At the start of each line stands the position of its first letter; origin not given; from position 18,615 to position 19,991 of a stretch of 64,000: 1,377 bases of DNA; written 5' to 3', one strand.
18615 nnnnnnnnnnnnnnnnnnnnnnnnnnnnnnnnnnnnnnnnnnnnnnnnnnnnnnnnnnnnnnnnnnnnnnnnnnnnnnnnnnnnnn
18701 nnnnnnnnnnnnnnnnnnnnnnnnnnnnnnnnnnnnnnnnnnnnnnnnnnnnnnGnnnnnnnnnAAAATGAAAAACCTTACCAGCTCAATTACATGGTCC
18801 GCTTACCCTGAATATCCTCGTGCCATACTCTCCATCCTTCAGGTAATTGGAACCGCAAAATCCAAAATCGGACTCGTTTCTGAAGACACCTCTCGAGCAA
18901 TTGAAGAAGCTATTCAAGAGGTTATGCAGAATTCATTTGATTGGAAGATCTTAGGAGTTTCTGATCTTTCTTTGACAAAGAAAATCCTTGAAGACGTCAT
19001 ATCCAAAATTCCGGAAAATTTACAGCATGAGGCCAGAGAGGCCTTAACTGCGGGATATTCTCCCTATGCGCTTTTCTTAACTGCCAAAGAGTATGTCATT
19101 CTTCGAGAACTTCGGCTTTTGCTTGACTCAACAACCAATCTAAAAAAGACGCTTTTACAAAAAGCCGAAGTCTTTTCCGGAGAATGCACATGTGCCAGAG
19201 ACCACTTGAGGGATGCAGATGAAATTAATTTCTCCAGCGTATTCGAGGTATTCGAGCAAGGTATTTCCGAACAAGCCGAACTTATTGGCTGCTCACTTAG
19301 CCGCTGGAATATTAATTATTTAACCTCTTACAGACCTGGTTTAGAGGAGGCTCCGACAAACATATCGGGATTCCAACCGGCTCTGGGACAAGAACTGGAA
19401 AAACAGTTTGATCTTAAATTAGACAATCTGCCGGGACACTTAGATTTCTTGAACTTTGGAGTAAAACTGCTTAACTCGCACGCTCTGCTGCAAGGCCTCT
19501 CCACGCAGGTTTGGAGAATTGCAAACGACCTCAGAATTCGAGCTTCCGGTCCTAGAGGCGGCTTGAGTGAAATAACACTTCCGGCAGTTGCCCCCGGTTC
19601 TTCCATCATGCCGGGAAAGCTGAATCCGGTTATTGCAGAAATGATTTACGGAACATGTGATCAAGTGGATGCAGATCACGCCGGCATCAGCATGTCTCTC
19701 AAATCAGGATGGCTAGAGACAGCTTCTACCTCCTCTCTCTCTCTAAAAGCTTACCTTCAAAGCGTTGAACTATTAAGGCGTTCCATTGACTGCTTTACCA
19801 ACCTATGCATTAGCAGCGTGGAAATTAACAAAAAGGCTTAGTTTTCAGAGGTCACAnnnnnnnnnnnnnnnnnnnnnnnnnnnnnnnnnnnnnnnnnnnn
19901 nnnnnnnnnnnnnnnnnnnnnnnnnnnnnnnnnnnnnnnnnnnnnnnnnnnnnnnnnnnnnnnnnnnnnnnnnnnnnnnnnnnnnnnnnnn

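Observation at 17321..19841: Translationally coupled pair of aspartase/fumarase-superfamily paralogs with complementary loss of active-site motifs: a candidate obligate heteromer or pseudo-enzyme pair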

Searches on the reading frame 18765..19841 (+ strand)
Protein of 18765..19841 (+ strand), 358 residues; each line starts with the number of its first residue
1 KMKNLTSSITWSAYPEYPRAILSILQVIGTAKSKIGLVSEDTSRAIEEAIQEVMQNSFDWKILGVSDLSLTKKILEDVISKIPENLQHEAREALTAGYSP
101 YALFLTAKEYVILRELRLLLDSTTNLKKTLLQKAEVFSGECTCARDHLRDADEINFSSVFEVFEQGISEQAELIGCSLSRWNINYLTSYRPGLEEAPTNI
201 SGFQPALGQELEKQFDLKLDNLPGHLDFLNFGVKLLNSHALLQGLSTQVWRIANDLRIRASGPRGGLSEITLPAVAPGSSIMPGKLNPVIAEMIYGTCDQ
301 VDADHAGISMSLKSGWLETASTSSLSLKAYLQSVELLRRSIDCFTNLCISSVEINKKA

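Call 6: search_protein_families(library=pfam, proteins=[window:18765-19841:+], max_evalue=0.01)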
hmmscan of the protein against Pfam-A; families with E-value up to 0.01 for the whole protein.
window:18765-19841:+ (358 aa): 1 family
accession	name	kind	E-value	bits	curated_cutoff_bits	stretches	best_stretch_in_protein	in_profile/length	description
PF00206.25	Lyase_1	-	1.4e-23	84.2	27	1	24-301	31-310/312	Lyase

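Call 7: search_protein_families(library=ncbifam, proteins=[window:18765-19841:+], max_evalue=0.001)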
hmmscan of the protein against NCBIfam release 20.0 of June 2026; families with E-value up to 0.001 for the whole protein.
window:18765-19841:+ (358 aa): 11 families
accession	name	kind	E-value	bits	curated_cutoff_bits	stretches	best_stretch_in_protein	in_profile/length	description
NF008909.0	PRK12273.1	subfamily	1.8e-40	139.2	510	1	104-357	147-398/474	aspartate ammonia-lyase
TIGR00979.1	fumC_II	equivalog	8.3e-35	120.4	664.75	1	118-357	156-393/458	class II fumarate hydratase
TIGR00839.1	aspA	equivalog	1.7e-30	106.4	681.2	1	238-357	274-393/468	aspartate ammonia-lyase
NF011092.0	PRK14515.1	subfamily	4.7e-28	98.2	876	1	102-356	149-401/479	aspartate ammonia-lyase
NF009089.0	PRK12425.1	equivalog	1.1e-24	87.1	840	1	118-355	157-392/464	class II fumarate hydratase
TIGR00838.1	argH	equivalog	3.2e-09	36.3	279.5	1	32-314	42-310/455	argininosuccinate lyase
TIGR00928.1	purB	equivalog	4.5e-05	22.4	326.2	0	275-334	264-322/436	adenylosuccinate lyase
TIGR02426.1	protocat_pcaB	equivalog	6e-05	22.1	355.75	1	19-312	22-299/338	3-carboxy-cis,cis-muconate cycloisomerase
NF002563.0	PRK02186.1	subfamily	8.5e-05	21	625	1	236-356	643-761/890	argininosuccinate lyase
NF008964.0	PRK12308.1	equivalog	0.00012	20.6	657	1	249-315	249-313/624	argininosuccinate lyase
NF052536.2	CoM_syn_XcbD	exception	0.00015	20.6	600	1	21-306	32-303/443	3-sulfopropionylcysteine synthase XcbD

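Call 9: search_solved_structures(query=window:18765-19841:+, show_alignments=2)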
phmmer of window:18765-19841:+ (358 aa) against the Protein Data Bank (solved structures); distinct sequences matched with E-value up to 0.001: 47.
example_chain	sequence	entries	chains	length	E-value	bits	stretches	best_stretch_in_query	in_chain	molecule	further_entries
3r6y_A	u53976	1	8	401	1.6e-26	96.4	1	25-356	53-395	Aspartase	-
1j3u_A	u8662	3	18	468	2.8e-26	95.6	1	27-356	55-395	aspartase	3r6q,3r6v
4hgv_A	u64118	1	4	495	1e-24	90.5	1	114-354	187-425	Fumarate hydratase class II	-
1kq7_A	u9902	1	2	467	7.3e-24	87.7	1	32-356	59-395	FUMARATE HYDRATASE CLASS II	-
1fuo_A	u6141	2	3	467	7.3e-24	87.7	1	32-356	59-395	FUMARASE C | Fumarate hydratase class II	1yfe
8rj1_A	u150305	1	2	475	7.5e-24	87.6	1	100-356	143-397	Aspartate ammonia lyase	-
1fup_A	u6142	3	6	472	7.6e-24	87.6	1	32-356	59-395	FUMARASE C | Fumarate hydratase class II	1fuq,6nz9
6os7_A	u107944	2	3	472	8.1e-24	87.5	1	32-356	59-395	Fumarate hydratase class II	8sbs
2fus_A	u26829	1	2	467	8.3e-24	87.5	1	32-356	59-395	FUMARASE C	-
6p3c_A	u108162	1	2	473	1e-23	87.2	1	32-356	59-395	Fumarate hydratase class II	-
6nzb_A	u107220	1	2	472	2e-23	86.3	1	32-356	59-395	Fumarate hydratase class II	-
8rj0_A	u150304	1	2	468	2.4e-23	86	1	27-356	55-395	Aspartate ammonia-lyase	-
6nza_A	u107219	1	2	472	5.3e-23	84.9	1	32-356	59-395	Fumarate hydratase class II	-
1fur_A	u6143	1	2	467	6.7e-23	84.5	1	32-356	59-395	FUMARASE C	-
1yfm_A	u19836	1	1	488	6.7e-23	84.5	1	118-356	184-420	FUMARASE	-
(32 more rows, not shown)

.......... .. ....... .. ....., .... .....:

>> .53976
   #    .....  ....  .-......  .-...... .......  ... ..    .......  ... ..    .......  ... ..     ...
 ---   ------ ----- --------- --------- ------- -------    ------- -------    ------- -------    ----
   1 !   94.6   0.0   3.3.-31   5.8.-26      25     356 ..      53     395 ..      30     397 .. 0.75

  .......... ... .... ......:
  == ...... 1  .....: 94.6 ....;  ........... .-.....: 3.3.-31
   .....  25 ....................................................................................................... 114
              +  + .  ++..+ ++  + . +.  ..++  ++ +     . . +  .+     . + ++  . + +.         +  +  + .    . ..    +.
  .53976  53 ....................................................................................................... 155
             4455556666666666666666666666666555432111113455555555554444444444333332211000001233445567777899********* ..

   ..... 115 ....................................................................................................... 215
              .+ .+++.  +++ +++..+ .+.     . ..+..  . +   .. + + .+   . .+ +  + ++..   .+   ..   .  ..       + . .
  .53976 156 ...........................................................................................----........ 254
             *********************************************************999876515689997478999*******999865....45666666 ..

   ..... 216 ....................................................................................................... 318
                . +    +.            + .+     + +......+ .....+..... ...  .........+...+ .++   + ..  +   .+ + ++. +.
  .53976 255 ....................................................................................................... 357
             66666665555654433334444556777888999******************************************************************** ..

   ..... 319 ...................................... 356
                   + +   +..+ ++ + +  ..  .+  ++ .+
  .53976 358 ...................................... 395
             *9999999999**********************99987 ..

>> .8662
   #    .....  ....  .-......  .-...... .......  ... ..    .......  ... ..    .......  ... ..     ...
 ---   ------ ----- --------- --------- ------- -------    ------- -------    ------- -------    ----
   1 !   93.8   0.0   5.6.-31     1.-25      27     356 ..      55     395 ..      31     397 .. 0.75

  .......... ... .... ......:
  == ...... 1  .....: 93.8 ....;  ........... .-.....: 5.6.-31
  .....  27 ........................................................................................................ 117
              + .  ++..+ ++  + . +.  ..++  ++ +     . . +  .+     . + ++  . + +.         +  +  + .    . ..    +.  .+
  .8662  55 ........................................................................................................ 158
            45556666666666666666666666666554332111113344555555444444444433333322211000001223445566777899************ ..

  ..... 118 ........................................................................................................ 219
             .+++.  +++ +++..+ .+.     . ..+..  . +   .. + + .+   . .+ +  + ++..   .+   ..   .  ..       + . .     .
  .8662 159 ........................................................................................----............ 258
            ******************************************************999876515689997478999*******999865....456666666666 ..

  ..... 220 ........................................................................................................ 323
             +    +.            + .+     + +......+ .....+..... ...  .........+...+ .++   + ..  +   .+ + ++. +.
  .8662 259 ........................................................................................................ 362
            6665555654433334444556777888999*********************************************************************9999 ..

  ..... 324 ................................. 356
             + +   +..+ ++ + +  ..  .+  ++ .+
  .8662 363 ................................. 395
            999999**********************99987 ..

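Call 10: find_encoding_contigs(protein=window:18765-19841:+, flank=6000, max_places=6)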
Protein window:18765-19841:+ (358 aa): no gene with exactly this product is on record in the collection.

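Call 12: find_homologous_proteins(query=window:18768-19841:+, max_evalue=0.00001)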
Query window:18768-19841:+ (357 aa): 5105 proteins with E <= 0.00001 among 8000 candidates; the best 120 are listed.
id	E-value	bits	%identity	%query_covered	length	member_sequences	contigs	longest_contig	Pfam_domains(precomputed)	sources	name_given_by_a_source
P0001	2.6e-219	745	96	100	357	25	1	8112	PF00206.26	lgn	-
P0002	1.3e-212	723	93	100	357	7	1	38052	PF00206.26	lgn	-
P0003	3.7e-210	715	93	100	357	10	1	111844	PF00206.26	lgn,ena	-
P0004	3.4e-209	712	92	100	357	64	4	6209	PF00206.26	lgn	-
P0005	1.2e-206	703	91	100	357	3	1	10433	PF00206.26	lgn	-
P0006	1.1e-204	697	90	100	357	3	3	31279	PF00206.26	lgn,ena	-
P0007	2.2e-200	683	90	100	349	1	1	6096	PF00206.26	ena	-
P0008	1.5e-149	516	69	100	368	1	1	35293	PF00206.26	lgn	-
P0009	4.2e-142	491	64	100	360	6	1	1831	PF00206.26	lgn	-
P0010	9.2e-139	480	91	67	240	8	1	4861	PF00206.26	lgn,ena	-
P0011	3.5e-62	229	42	98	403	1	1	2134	PF00206.26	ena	-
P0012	1.0e-54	204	35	96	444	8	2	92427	PF00206.26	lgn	-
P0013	7.8e-54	201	43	73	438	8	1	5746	PF00206.26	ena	-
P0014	1.2e-49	187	34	96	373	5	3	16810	PF00206.26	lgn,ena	-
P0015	4.7e-49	185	35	95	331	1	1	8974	PF00206.26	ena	-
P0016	7.0e-49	185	34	97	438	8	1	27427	PF00206.26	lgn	-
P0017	8.8e-49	184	34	96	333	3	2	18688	PF00206.26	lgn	-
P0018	1.6e-48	184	43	66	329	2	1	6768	PF00206.26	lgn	-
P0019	3.4e-48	183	34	98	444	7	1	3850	PF00206.26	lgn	-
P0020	1.2e-47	181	34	98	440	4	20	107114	PF00206.26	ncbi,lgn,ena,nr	ncbi:MAG TPA: hypothetical protein IAC66_01235 [Candidatus Aphodousia gallistercoris]|nr:hypothetica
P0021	2.6e-47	180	35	96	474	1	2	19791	PF10415.15,PF00206.26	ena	-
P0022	8.5e-47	178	32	97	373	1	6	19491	PF00206.26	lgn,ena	-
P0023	9.3e-47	178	33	98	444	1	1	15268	PF00206.26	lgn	-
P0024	2.8e-46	176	33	96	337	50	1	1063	PF00206.26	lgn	-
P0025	6.9e-45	172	33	98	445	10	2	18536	PF00206.26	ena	-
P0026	3.3e-44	169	33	97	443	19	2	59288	PF10415.15,PF00206.26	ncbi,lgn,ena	-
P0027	1.8e-43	167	61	36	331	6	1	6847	PF00206.26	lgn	-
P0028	9.6e-42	161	32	99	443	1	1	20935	PF00206.26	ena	-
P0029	6.4e-41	159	32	98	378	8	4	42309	PF00206.26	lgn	-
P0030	3.4e-39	153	32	99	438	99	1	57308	PF00206.26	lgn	-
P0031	2.4e-38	150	56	35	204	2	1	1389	PF00206.26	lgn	-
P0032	1.9e-37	147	33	91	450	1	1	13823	PF00206.26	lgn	-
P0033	4.3e-35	139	31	92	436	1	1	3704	PF10415.15,PF00206.26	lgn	-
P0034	2.2e-31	127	29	99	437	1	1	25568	PF10415.15,PF00206.26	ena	-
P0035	3.2e-30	123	35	61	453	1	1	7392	PF00206.26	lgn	-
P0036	1.5e-26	111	29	97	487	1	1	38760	PF10415.15,PF00206.26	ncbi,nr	ncbi:aspartate ammonia-lyase [Sporolactobacillus sp. THM7-7]|nr:aspartate ammonia-lyase [Sporolactob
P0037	1.6e-26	111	32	71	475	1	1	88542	PF10415.15,PF00206.26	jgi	-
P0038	2.1e-26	111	29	97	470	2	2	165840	PF10415.15,PF00206.26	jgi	-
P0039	4.2e-26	110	27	97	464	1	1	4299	PF10415.15,PF00206.26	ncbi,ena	ncbi:MAG: aspartate ammonia-lyase [Bacteroidota bacterium]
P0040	6.4e-26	109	35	67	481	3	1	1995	PF10415.15,PF00206.26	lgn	-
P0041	8.8e-26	109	31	65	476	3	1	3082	PF10415.15,PF00206.26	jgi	jgi:aspartate ammonia-lyase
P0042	1.7e-25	108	28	97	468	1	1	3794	PF10415.15,PF00206.26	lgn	-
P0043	1.7e-25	108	28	97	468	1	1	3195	PF10415.15,PF00206.26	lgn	-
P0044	3.1e-25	107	28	95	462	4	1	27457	PF10415.15,PF00206.26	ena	-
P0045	3.9e-25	107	28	90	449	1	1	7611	PF10415.15,PF00206.26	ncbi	ncbi:MAG: class II fumarate hydratase [Pseudomonadota bacterium]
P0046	4.6e-25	107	35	67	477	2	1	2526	PF10415.15,PF00206.26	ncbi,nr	ncbi:MAG: aspartate ammonia-lyase, partial [Deltaproteobacteria bacterium]|nr:aspartate ammonia-lyas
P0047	5.9e-25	106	35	67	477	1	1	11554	PF10415.15,PF00206.26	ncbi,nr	ncbi:MAG: aspartate ammonia-lyase [Deltaproteobacteria bacterium]|nr:aspartate ammonia-lyase [Deltap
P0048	9.1e-25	106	29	90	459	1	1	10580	PF10415.15,PF00206.26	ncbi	-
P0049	9.5e-25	105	28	91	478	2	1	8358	PF10415.15,PF00206.26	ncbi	ncbi:MAG: aspartate ammonia-lyase [Thermodesulfobacteriota bacterium]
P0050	1.0e-24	105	36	68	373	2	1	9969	PF10415.15,PF00206.26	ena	-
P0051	1.2e-24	105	33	71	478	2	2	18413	PF10415.15,PF00206.26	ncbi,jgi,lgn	-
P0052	1.6e-24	105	28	96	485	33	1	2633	PF10415.15,PF00206.26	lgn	-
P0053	1.8e-24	105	28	97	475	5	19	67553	PF10415.15,PF00206.26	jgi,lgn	-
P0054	2.0e-24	104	26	96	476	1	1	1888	PF10415.15,PF00206.26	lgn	-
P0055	2.9e-24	104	28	97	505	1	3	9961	PF10415.15,PF00206.26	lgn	-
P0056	6.7e-24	103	27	96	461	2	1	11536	PF10415.15,PF00206.26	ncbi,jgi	ncbi:MAG: aspartate ammonia-lyase [Planctomycetota bacterium]|jgi:aspartate ammonia-lyase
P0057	6.9e-24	103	26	96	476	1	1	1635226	PF10415.15,PF00206.26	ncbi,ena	ncbi:MAG: aspartate ammonia-lyase [Chloroflexia bacterium]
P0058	7.5e-24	103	28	97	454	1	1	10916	PF10415.15,PF00206.26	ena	-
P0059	8.9e-24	102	30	90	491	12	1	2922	PF10415.15,PF00206.26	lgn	-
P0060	9.6e-24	102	27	97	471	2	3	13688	PF10415.15,PF00206.26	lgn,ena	-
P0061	1.0e-23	102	28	96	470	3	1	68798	PF10415.15,PF00206.26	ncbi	-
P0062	1.3e-23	102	33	71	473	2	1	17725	PF10415.15,PF00206.26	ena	-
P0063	1.3e-23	102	26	98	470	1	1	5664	PF10415.15,PF00206.26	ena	-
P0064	1.7e-23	101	29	96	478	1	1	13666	PF10415.15,PF00206.26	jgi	jgi:fumarate hydratase class II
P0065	1.7e-23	101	31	69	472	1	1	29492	PF10415.15,PF00206.26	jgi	-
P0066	1.8e-23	101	32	72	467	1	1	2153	PF10415.15,PF00206.26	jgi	jgi:aspartate ammonia-lyase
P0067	1.9e-23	101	26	97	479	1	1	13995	PF10415.15,PF00206.26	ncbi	-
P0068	1.9e-23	101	28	92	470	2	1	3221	PF10415.15,PF00206.26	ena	-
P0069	2.1e-23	101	27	89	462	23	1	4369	PF10415.15,PF00206.26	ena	-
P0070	2.2e-23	101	34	67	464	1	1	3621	PF10415.15,PF00206.26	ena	-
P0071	2.5e-23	101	31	72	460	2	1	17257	PF10415.15,PF00206.26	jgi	jgi:fumarate hydratase class II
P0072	2.6e-23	101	25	95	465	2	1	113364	PF10415.15,PF00206.26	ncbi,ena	-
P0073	2.8e-23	101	29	92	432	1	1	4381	PF10415.15,PF00206.26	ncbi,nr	ncbi:aspartate ammonia-lyase, partial [Candidatus Pseudothioglobus singularis]|nr:aspartate ammonia-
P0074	2.8e-23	101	27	95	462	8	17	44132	PF10415.15,PF00206.26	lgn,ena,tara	tara:strand:- start:1124 stop:2512 length:1389 start_codon:yes stop_codon:yes gene_type:complete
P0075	3.0e-23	101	28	97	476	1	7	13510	PF10415.15,PF00206.26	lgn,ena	-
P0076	3.5e-23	100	30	96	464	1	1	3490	PF10415.15,PF00206.26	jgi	jgi:fumarate hydratase class II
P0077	3.6e-23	100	35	70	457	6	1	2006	PF10415.15,PF00206.26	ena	-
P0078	3.7e-23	100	29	95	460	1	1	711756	PF10415.15,PF00206.26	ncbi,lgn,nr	ncbi:class II fumarate hydratase [bacterium]|nr:class II fumarate hydratase [bacterium]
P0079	3.9e-23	100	27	91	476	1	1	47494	PF10415.15,PF00206.26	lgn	-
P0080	5.5e-23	100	31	71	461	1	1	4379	PF10415.15,PF00206.26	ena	-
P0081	5.5e-23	100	33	71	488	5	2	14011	PF10415.15,PF00206.26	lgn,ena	-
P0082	6.2e-23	100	28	86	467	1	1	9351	PF10415.15,PF00206.26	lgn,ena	-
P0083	6.6e-23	99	28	93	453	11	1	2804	PF00206.26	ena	-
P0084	7.2e-23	99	28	96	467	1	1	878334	PF10415.15,PF00206.26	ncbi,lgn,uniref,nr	ncbi:aspartate ammonia-lyase [Longibacter salinarum]|uniref:Fumarate hydratase class II n=1 Tax=Long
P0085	7.6e-23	99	28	96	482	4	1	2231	PF10415.15,PF00206.26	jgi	jgi:fumarate hydratase class II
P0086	9.4e-23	99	28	86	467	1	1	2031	PF10415.15,PF00206.26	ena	-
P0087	9.6e-23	99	27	96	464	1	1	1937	PF10415.15,PF00206.26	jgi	jgi:fumarate hydratase class II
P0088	9.7e-23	99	35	67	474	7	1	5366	PF10415.15,PF00206.26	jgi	jgi:aspartate ammonia-lyase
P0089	1.0e-22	99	27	93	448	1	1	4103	PF00206.26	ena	-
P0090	1.1e-22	99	33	71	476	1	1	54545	PF10415.15,PF00206.26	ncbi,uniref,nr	ncbi:aspartate ammonia-lyase [Niallia endozanthoxylica]|uniref:Aspartate ammonia-lyase n=1 Tax=Niall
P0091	1.1e-22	99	33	71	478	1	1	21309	PF10415.15,PF00206.26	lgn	-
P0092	1.2e-22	99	29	96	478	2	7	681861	PF10415.15,PF00206.26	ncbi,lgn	-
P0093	1.3e-22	99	27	97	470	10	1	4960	PF10415.15,PF00206.26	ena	-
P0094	1.4e-22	98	27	96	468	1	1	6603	PF10415.15,PF00206.26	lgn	-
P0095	1.4e-22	98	28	100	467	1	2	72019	PF10415.15,PF00206.26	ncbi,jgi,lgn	jgi:fumarate hydratase, class II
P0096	1.4e-22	98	30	90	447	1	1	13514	PF10415.15,PF00206.26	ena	-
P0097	1.5e-22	98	32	71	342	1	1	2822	PF10415.15,PF00206.26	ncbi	-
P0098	1.5e-22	98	27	96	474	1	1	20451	PF10415.15,PF00206.26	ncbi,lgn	-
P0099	1.5e-22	98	33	62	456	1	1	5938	PF10415.15,PF00206.26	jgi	-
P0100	1.5e-22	98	31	71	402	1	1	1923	PF10415.15,PF00206.26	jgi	jgi:aspartate ammonia-lyase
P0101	1.8e-22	98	30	90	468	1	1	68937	PF10415.15,PF00206.26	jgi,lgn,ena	-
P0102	2.0e-22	98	29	95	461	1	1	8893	PF10415.15,PF00206.26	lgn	-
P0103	2.1e-22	98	33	67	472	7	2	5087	PF10415.15,PF00206.26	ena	-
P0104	2.2e-22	98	29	91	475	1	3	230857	PF10415.15,PF00206.26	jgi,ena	jgi:fumarate hydratase class II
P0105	2.2e-22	98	28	97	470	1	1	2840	PF10415.15,PF00206.26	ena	-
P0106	2.2e-22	98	33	71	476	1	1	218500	PF10415.15,PF00206.26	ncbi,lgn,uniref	ncbi:aspartate ammonia-lyase [Niallia oryzisoli]|uniref:aspartate ammonia-lyase n=1 Tax=Niallia oryz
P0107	2.4e-22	98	30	71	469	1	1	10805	PF10415.15,PF00206.26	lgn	-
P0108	2.6e-22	97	32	72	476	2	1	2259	PF10415.15,PF00206.26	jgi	jgi:fumarate hydratase, class II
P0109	2.7e-22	97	32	71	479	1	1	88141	PF10415.15,PF00206.26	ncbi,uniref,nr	ncbi:aspartate ammonia-lyase [Bacillus sp. SA1-12]|uniref:aspartate ammonia-lyase n=1 Tax=Bacillus s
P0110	2.7e-22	97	30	82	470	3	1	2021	PF10415.15,PF00206.26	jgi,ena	-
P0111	3.0e-22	97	27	97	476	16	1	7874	PF10415.15,PF00206.26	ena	-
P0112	3.1e-22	97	27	95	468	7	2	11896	PF10415.15,PF00206.26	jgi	jgi:fumarate hydratase class II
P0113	3.2e-22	97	32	68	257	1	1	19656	PF00206.26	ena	-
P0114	3.3e-22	97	28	96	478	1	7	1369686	PF10415.15,PF00206.26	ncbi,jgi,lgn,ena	ncbi:MAG: aspartate ammonia-lyase [Candidatus Bathyarchaeia archaeon]|jgi:aspartate ammonia-lyase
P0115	3.4e-22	97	28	97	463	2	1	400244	PF10415.15,PF00206.26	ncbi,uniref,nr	ncbi:aspartate ammonia-lyase [Mesorhizobium sp. SP-1A]|uniref:aspartate ammonia-lyase n=1 Tax=Mesorh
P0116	3.5e-22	97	32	64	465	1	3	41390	PF10415.15,PF00206.26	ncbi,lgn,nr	ncbi:aspartate ammonia-lyase [Candidatus Woesearchaeota archaeon]|nr:aspartate ammonia-lyase [Candid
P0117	3.5e-22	97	26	91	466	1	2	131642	PF10415.15,PF00206.26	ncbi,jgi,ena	-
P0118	3.6e-22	97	33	67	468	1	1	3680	PF10415.15,PF00206.26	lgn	-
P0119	3.8e-22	97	33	71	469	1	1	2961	PF10415.15,PF00206.26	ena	-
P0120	3.9e-22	97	34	66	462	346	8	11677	PF10415.15,PF00206.26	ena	-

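Call 14: find_encoding_contigs(protein=P0008, flank=6000, max_places=2)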
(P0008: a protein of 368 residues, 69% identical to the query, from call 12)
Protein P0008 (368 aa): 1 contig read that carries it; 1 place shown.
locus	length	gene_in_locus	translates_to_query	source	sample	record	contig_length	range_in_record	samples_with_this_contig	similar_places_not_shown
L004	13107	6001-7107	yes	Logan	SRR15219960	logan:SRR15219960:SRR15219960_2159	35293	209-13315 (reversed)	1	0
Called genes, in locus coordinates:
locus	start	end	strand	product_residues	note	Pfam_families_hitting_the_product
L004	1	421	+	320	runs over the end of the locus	PF00491:Arginase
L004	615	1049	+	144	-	-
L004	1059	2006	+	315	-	PF01145:Band_7, PF16200:Band_7_C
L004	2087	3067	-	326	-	PF00892:EamA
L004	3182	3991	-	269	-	PF12146:Hydrolase_4, PF03096:Ndr (weak)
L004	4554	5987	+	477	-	PF00206:Lyase_1, PF10415:FumaraseC_C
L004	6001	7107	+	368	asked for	PF00206:Lyase_1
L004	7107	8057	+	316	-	PF00892:EamA, PF03151:TPT (weak), PF00892:EamA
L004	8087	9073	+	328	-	PF00126:HTH_1, PF03466:LysR_substrate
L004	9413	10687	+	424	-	PF03600:CitMHS, PF03605:DcuA_DcuB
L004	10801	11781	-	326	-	PF00126:HTH_1, PF03466:LysR_substrate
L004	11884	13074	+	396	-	PF01546:Peptidase_M20, PF07687:M20_dimer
